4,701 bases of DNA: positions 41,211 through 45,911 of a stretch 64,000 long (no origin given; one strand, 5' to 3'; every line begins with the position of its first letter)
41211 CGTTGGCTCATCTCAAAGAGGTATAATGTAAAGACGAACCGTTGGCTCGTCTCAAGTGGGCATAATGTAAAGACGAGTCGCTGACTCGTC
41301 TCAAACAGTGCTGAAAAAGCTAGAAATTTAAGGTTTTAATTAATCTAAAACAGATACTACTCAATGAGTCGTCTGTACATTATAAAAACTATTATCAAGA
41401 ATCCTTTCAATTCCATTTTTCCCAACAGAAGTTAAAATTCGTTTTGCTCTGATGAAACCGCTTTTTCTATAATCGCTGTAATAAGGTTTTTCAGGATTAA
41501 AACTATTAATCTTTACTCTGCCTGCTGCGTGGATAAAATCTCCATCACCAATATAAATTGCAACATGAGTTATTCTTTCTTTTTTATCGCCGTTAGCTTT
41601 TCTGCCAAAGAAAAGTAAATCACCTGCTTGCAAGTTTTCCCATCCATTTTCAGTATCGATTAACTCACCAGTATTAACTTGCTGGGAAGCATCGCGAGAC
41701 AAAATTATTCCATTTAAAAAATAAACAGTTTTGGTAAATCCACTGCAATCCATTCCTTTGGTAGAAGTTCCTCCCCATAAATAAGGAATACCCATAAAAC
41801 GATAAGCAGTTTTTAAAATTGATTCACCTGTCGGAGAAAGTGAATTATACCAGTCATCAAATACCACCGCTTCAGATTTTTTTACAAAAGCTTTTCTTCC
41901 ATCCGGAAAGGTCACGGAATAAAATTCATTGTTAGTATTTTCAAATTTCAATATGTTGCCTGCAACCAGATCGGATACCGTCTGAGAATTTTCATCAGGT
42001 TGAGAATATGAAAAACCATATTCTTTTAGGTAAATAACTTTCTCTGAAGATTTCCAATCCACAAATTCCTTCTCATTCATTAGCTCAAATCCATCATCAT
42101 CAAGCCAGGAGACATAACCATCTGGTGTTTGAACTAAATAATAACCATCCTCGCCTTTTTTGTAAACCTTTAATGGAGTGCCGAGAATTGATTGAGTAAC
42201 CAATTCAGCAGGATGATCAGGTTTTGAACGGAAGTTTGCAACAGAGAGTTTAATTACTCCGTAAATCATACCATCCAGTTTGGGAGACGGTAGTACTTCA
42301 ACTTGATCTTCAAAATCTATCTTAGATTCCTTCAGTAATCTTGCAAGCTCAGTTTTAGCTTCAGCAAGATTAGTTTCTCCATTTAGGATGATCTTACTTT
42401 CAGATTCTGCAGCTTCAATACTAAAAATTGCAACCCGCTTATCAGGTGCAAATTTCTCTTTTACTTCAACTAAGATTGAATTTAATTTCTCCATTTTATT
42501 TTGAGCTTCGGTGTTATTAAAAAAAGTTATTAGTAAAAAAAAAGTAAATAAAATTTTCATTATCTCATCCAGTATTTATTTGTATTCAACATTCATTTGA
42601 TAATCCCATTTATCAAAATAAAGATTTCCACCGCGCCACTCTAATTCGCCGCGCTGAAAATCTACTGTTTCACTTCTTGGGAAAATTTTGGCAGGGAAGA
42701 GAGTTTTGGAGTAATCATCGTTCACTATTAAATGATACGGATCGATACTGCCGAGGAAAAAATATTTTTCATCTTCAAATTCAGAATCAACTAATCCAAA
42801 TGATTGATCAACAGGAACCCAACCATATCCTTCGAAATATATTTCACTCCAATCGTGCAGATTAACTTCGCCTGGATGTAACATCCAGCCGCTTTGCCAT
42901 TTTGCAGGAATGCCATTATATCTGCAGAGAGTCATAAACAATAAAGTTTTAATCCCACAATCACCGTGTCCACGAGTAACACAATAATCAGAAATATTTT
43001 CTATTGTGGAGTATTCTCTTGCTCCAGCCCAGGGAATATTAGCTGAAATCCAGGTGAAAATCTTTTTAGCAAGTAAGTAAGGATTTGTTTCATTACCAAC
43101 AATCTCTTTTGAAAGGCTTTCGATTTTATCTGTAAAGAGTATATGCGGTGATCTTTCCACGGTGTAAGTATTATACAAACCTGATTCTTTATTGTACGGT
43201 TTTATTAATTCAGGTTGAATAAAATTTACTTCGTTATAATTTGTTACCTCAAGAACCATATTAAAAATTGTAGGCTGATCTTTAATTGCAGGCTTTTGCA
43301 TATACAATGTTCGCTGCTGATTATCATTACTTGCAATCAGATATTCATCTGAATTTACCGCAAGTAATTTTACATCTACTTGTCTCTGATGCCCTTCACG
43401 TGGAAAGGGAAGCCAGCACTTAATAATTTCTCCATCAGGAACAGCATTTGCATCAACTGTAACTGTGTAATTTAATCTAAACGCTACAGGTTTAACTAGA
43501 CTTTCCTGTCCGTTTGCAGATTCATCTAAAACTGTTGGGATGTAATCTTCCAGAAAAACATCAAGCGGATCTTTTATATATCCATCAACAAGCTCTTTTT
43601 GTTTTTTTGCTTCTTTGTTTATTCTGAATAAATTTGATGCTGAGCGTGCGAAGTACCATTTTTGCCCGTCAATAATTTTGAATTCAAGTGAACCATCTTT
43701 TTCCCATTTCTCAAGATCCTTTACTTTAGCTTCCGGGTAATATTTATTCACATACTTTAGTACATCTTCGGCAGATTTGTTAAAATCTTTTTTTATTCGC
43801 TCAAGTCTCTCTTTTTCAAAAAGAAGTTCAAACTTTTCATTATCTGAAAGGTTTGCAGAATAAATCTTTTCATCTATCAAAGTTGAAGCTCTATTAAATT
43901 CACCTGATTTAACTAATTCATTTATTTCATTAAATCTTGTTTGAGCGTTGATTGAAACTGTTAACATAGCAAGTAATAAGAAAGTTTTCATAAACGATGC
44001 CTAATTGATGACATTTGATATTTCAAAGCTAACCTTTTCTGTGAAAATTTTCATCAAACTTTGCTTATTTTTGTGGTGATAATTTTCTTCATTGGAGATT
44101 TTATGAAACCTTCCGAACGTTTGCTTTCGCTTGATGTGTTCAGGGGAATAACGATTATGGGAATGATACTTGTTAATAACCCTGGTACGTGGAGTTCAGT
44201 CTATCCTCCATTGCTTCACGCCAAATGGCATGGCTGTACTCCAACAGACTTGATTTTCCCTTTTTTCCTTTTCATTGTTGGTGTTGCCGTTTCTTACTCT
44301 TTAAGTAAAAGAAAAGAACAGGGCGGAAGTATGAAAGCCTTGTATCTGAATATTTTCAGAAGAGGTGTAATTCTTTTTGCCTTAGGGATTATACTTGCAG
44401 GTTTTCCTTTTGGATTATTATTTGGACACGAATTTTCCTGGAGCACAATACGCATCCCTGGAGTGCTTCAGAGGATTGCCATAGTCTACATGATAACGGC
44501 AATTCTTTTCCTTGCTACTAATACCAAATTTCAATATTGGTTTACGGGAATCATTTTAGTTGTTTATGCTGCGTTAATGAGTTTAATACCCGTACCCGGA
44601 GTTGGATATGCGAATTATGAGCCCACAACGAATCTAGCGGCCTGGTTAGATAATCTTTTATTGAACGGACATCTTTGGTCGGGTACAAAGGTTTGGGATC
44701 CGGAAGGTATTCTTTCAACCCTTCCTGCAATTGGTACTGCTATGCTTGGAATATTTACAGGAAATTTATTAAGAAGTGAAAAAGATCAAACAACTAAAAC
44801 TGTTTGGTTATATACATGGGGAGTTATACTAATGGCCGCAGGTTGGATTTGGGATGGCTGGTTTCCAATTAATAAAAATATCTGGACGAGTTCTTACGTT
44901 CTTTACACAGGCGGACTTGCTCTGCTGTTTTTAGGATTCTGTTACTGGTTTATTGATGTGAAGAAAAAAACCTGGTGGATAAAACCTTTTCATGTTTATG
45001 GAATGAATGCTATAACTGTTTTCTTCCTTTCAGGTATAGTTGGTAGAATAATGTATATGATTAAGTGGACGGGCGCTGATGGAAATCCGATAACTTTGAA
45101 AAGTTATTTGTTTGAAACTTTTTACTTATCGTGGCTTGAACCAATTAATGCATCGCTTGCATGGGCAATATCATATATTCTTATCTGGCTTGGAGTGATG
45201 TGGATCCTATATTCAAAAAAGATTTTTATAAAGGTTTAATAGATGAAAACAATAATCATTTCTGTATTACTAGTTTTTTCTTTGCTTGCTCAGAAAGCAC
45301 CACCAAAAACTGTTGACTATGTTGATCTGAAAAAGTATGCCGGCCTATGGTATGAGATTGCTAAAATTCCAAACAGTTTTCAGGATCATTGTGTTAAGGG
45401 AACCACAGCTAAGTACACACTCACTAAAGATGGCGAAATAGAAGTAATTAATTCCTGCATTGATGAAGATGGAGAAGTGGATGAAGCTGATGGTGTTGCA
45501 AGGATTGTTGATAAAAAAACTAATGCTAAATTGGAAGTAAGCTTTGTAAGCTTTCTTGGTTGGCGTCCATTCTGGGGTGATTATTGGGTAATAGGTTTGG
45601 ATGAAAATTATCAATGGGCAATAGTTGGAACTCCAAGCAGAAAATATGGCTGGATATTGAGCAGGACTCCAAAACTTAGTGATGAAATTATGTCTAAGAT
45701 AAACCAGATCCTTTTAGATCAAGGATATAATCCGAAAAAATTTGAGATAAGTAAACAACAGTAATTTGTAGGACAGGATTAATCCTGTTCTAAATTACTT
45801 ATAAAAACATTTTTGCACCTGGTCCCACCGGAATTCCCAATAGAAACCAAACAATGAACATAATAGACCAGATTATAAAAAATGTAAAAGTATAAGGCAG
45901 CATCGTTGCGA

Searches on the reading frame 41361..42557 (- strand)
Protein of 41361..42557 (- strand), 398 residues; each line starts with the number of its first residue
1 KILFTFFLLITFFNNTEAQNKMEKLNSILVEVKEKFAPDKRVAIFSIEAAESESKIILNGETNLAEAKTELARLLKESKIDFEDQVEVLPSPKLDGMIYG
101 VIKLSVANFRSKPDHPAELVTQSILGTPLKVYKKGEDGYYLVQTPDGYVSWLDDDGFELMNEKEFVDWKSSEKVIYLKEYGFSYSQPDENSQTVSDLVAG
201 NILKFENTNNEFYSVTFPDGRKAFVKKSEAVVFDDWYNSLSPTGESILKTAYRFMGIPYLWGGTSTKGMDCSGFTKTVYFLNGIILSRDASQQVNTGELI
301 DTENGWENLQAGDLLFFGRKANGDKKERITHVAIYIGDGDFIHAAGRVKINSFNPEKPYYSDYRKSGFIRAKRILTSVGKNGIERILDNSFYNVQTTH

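Call 28: search_protein_families(library=pfam, proteins=[window:41361-42557:-], max_evalue=0.0001)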
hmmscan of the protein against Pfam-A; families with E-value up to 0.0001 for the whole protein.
window:41361-42557:- (398 aa): 3 families
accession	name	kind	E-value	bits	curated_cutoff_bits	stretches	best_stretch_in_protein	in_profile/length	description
PF00877.26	NLPC_P60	-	2.1e-23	82.7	23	1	256-362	1-98/105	NlpC/P60 family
PF08239.17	SH3_3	-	9.5e-12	45.4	27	1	105-152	1-48/54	Bacterial SH3 domain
PF18348.7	SH3_16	-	1.6e-11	44.2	25.8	1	110-155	2-47/49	Bacterial dipeptidyl-peptidase Sh3 domain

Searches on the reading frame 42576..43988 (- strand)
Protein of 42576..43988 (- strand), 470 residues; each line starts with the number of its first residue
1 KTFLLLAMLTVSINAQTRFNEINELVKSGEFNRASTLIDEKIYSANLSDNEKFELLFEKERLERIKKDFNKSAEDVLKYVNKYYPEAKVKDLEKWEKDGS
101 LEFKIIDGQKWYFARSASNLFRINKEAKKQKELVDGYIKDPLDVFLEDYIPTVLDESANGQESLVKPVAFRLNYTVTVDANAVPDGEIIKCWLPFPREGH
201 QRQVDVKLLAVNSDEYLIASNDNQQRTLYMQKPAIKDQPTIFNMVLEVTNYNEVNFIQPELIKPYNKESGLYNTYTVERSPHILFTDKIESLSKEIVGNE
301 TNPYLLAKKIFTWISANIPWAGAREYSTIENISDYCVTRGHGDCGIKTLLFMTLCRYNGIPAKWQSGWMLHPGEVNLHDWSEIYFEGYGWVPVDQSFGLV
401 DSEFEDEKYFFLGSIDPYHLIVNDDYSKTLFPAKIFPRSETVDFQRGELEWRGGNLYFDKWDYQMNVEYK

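Call 28: search_protein_families(library=pfam, proteins=[window:42576-43988:-], max_evalue=0.0001)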
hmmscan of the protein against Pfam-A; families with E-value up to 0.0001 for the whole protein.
window:42576-43988:- (470 aa): 1 family
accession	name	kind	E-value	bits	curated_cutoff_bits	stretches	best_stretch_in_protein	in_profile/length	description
PF01841.26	Transglut_core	-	2.7e-19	69.9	23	1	291-394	2-107/108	Transglutaminase-like superfamily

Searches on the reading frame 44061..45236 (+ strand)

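Call 28: search_protein_families(library=pfam, proteins=[window:44061-45236:+], max_evalue=0.0001)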
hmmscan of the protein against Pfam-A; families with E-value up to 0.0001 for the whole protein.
window:44061-45236:+ (392 aa): 1 family
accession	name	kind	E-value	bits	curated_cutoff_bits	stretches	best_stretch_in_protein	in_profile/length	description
PF16401.11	DUF5009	-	9.7e-06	25.6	25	1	23-151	4-132/260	Domain of unknown function (DUF5009)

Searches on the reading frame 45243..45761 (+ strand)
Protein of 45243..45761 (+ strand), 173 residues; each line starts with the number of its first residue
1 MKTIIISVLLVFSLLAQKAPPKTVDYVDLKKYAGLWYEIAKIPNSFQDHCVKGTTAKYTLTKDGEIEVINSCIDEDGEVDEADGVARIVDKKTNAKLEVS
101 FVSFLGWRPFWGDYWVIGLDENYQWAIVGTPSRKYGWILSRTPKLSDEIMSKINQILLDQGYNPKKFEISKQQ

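Call 28: search_protein_families(library=pfam, proteins=[window:45243-45761:+], max_evalue=0.0001)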
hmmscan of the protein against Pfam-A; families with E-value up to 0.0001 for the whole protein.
window:45243-45761:+ (173 aa): 2 families
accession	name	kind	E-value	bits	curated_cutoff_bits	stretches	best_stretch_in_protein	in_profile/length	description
PF08212.18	Lipocalin_2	-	5e-49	166.4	24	1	27-171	1-145/146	Lipocalin-like domain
PF00061.29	Lipocalin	-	3.2e-07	31.1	23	1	33-168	1-139/145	Lipocalin / cytosolic fatty-acid binding protein family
